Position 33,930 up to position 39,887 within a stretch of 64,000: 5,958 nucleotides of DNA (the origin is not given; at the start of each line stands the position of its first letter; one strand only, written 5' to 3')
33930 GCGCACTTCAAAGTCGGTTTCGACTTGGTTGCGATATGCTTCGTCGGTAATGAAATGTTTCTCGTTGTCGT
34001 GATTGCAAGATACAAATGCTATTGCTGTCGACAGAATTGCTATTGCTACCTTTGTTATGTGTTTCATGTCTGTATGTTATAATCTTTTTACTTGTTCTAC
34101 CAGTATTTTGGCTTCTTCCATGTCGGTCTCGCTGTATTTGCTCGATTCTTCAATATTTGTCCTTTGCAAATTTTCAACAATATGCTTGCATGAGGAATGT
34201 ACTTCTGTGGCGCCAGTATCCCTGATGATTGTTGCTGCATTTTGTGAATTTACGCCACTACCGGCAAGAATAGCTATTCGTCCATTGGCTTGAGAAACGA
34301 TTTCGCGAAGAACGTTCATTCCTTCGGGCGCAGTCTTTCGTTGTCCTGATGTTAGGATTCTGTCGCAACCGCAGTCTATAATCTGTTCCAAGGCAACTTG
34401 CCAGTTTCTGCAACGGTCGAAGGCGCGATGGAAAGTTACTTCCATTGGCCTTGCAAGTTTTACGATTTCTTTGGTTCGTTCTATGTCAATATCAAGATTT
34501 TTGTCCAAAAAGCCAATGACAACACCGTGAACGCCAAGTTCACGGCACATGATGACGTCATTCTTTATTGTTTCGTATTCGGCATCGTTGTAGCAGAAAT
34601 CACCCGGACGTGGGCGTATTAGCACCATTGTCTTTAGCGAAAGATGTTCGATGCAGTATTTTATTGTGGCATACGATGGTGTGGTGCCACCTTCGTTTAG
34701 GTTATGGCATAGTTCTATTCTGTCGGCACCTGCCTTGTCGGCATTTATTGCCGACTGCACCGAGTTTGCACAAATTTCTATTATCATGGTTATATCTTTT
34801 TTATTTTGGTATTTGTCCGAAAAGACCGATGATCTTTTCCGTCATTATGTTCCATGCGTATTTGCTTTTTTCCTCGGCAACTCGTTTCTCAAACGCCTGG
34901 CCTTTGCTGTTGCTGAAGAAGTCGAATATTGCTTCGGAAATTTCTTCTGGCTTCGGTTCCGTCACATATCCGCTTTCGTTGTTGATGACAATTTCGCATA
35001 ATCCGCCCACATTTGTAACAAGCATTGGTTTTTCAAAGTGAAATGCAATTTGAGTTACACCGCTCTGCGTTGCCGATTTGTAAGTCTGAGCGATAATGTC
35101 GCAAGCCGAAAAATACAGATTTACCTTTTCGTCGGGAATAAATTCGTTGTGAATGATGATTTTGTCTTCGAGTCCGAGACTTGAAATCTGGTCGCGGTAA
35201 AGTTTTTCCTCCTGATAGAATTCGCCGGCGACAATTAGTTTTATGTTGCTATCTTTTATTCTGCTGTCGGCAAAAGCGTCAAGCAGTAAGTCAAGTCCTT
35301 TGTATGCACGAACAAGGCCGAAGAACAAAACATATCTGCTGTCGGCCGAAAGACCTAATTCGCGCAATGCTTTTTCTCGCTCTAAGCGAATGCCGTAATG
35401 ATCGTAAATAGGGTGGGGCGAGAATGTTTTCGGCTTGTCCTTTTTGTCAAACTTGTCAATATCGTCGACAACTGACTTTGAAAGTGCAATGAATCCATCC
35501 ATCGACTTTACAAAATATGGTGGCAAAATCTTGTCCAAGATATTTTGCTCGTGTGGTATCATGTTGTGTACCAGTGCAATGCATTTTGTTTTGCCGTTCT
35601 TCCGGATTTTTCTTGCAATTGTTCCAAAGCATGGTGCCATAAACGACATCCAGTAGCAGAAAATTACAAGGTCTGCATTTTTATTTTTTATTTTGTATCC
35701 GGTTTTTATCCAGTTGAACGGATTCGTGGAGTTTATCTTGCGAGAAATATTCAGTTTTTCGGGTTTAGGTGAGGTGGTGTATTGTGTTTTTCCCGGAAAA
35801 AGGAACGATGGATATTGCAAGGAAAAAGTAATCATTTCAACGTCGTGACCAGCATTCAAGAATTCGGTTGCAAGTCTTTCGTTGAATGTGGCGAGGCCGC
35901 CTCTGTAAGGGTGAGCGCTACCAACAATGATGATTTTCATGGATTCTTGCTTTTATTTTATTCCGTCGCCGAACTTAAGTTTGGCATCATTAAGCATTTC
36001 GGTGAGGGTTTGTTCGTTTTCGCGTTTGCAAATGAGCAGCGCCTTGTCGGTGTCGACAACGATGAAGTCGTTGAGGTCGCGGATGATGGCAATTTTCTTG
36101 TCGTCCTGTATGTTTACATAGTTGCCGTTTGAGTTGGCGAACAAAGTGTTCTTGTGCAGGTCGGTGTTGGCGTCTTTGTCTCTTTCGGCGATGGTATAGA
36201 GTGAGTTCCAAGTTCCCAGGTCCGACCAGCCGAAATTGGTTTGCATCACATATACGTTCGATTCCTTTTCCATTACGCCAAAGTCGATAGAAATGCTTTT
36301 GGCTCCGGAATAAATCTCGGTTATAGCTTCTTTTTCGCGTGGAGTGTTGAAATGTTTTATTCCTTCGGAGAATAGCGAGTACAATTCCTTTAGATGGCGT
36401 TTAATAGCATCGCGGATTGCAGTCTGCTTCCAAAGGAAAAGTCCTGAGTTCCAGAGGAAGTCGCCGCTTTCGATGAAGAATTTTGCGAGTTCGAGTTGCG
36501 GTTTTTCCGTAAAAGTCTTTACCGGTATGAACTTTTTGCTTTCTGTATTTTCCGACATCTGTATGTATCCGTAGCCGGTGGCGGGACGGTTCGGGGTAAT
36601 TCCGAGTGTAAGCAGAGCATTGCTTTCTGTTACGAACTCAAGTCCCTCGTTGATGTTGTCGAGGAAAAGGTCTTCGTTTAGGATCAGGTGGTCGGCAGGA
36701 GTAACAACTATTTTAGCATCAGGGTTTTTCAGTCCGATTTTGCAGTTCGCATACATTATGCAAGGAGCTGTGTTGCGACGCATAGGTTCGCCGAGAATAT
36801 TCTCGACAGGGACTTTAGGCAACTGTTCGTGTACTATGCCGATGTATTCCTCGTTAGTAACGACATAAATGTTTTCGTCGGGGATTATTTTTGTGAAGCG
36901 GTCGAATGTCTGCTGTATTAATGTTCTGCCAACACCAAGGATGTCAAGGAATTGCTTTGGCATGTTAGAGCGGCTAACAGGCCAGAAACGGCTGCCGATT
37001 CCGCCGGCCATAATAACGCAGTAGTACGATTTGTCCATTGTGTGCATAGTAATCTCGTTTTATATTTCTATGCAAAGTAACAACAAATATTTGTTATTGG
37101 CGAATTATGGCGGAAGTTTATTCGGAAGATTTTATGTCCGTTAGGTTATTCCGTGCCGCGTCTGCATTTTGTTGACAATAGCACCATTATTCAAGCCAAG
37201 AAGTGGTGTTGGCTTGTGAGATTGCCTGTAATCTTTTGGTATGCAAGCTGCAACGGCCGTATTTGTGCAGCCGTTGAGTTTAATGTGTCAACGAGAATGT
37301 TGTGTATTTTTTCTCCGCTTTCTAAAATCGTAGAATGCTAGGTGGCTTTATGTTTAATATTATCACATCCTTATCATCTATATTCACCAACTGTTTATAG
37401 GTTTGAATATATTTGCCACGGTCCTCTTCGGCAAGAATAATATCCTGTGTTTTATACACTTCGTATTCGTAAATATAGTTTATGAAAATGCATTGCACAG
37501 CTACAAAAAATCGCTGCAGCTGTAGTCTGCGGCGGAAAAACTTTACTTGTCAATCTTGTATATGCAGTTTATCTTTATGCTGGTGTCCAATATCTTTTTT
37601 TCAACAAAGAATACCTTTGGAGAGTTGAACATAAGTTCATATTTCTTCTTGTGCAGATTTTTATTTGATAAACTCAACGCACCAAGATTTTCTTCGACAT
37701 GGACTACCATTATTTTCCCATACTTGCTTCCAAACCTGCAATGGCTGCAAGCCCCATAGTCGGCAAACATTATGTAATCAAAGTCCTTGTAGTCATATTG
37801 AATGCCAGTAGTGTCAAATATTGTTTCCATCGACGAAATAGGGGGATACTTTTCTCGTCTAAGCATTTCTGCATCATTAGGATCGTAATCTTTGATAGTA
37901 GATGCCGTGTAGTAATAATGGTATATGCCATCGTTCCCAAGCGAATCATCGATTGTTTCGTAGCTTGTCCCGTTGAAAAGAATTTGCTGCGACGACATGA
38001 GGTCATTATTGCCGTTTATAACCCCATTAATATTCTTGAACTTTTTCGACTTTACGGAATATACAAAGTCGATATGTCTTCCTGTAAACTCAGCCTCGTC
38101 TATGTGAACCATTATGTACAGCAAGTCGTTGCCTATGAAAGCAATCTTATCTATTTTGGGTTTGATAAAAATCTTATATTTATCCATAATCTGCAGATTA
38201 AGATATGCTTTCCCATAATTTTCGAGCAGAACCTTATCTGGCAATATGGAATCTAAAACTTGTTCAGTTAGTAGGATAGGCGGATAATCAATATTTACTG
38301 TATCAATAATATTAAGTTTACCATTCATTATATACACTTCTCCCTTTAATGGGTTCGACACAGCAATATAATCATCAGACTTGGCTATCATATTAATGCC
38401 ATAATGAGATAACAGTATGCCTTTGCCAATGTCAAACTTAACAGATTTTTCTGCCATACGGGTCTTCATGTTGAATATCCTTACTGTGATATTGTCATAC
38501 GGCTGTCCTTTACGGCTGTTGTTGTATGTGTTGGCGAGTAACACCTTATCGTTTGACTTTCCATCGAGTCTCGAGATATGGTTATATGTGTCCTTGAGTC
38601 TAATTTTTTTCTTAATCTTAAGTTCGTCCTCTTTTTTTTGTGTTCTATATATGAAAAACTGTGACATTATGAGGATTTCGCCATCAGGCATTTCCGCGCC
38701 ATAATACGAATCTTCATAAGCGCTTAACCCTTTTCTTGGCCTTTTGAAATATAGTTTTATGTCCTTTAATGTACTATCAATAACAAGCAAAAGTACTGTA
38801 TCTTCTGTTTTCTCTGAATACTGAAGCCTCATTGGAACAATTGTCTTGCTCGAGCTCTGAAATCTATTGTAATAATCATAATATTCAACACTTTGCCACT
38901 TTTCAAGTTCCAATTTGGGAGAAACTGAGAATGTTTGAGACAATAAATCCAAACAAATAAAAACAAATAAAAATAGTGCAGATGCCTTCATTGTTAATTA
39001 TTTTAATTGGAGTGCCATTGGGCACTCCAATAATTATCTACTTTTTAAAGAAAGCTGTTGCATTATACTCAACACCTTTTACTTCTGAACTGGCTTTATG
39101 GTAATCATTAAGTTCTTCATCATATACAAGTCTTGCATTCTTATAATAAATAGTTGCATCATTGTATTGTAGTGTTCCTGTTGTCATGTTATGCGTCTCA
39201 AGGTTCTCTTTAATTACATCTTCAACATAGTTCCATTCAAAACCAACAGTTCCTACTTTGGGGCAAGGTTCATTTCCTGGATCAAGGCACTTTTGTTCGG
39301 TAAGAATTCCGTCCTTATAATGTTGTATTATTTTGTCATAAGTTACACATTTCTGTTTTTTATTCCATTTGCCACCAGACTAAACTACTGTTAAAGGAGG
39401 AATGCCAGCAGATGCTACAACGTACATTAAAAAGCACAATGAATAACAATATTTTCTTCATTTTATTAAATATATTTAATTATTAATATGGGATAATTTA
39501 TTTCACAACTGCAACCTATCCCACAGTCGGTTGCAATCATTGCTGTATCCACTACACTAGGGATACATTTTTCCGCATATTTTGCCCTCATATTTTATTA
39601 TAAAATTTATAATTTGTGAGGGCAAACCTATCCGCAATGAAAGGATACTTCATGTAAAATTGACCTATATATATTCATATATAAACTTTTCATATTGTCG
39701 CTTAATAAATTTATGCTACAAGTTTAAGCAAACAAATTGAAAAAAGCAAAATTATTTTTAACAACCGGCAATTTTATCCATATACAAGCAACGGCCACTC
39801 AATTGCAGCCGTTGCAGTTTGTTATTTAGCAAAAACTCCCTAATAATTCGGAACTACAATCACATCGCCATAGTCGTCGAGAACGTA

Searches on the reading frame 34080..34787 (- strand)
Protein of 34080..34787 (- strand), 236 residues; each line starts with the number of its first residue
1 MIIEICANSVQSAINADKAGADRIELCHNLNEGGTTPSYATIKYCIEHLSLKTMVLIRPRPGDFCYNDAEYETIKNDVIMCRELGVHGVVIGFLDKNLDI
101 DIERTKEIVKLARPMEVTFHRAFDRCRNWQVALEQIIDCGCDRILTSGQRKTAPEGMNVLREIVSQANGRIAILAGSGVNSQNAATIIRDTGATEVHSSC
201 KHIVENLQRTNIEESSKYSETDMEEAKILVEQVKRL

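Call 72: list_cluster_members(proteins=[window:34080-34787:-, window:35956-37047:-, window:43228-43986:+, window:44730-45215:+, window:41641-42033:-])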
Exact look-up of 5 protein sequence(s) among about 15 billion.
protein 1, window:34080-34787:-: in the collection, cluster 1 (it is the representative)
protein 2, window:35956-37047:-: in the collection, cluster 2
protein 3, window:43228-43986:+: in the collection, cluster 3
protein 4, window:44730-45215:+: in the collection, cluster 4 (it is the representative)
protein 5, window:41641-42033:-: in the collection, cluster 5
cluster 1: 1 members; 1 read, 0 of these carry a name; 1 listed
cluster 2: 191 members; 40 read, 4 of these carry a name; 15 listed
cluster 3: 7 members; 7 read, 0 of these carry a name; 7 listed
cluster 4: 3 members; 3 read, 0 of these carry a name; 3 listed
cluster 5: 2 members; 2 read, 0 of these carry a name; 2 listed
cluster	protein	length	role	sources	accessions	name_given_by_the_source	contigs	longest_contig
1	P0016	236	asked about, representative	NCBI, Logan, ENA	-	-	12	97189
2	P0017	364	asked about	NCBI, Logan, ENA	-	-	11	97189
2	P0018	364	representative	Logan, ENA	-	-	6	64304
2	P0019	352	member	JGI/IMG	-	mannose-1-phosphate guanylyltransferase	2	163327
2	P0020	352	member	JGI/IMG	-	mannose-1-phosphate guanylyltransferase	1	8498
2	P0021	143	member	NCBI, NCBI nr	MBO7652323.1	MAG: mannose-1-phosphate guanylyltransferase, partial [Bacteroidales bacterium] | mannose-1-phosphate guanylyltransferase [Bacteroidales bacterium]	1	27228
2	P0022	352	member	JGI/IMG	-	mannose-1-phosphate guanylyltransferase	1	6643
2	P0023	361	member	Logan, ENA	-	-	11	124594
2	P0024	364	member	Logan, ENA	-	-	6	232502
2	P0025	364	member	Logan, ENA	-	-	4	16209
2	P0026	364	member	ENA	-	-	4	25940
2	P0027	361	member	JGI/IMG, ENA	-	-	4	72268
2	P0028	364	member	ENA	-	-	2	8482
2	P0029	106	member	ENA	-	-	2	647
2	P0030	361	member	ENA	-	-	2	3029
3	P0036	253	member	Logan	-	-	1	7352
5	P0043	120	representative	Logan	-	-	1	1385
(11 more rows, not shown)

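Call 73: find_encoding_contigs(protein=P0036, flank=8000, max_places=6)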
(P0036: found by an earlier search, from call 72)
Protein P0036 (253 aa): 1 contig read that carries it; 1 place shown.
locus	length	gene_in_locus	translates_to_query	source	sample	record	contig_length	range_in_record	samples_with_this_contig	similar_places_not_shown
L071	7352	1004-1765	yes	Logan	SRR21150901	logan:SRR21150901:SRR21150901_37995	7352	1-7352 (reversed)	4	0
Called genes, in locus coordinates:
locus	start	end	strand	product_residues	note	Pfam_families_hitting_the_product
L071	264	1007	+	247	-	PF02405:MlaE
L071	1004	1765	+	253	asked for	PF00005:ABC_tran, PF13304:AAA_21 (faint)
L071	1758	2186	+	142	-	PF14129:DUF4296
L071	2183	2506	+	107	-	-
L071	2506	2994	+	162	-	PF04073:tRNA_edit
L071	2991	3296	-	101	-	-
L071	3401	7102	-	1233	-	PF05359:DUF748 (faint), PF27051:TamB_N (faint)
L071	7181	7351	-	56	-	?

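Call 75: find_encoding_contigs(protein=P0043, flank=5000, max_places=6)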
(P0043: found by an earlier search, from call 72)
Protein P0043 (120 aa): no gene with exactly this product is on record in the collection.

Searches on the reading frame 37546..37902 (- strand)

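Call 81: search_protein_families(library=pfam, proteins=[window:37546-37902:-], max_evalue=5)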
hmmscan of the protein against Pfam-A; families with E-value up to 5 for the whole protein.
window:37546-37902:- (119 aa): 1 family
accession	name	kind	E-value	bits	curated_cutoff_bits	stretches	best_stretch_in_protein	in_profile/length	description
PF19242.4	Zn_finger_prot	-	0.039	14.2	30.1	1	48-83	206-240/268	Putative zinc finger protein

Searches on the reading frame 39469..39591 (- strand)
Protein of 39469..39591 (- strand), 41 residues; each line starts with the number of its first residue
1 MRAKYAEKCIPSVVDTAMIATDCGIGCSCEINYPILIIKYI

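Call 24: find_homologous_proteins(query=window:39469-39591:-, max_evalue=10)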
Query seq(41 aa) (41 aa): 1 proteins with E <= 10 among 1 candidates.
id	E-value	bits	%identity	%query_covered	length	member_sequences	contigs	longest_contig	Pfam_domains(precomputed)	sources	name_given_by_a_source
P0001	1.2e-19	85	98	100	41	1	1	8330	-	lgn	-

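Call 25: find_encoding_contigs(protein=P0001, flank=10000, max_places=10)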
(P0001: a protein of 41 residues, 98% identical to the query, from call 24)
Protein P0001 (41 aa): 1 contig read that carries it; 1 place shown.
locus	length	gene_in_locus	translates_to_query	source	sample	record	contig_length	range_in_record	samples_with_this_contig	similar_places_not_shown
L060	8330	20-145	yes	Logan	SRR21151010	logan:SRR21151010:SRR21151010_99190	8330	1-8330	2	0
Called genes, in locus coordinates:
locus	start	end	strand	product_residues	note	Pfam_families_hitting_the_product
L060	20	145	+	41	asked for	-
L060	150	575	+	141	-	-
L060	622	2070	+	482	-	-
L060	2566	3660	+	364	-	PF00483:NTP_transferase, PF12804:NTP_transf_3 (weak), PF22640:ManC_GMP_beta-helix (faint)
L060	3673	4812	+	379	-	PF13439:Glyco_transf_4, PF00534:Glycos_transf_1, PF13692:Glyco_trans_1_4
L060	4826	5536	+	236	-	PF03932:CutC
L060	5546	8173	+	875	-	PF01841:Transglut_core, PF02369:Big_1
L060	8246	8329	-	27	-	?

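Call 64: search_protein_families(library=ncbifam, proteins=[L060:150-575:+], max_evalue=0.01)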
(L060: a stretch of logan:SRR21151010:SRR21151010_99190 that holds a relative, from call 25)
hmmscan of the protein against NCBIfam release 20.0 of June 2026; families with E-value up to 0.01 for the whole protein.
L060:150-575:+ (141 aa): 0 families

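Call 81: search_protein_families(library=pfam, proteins=[L060:150-575:+], max_evalue=5)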
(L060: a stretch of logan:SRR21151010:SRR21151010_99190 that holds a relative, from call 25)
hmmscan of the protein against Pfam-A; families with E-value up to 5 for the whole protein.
L060:150-575:+ (141 aa): 0 families

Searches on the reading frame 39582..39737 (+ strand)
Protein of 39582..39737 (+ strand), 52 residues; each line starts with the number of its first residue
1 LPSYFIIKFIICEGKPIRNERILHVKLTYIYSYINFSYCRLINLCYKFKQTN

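Call 71: find_homologous_proteins(query=window:39582-39737:+, max_evalue=1)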
Query seq(52 aa): no candidate shares three 5-residue words with the query. No homologue found.
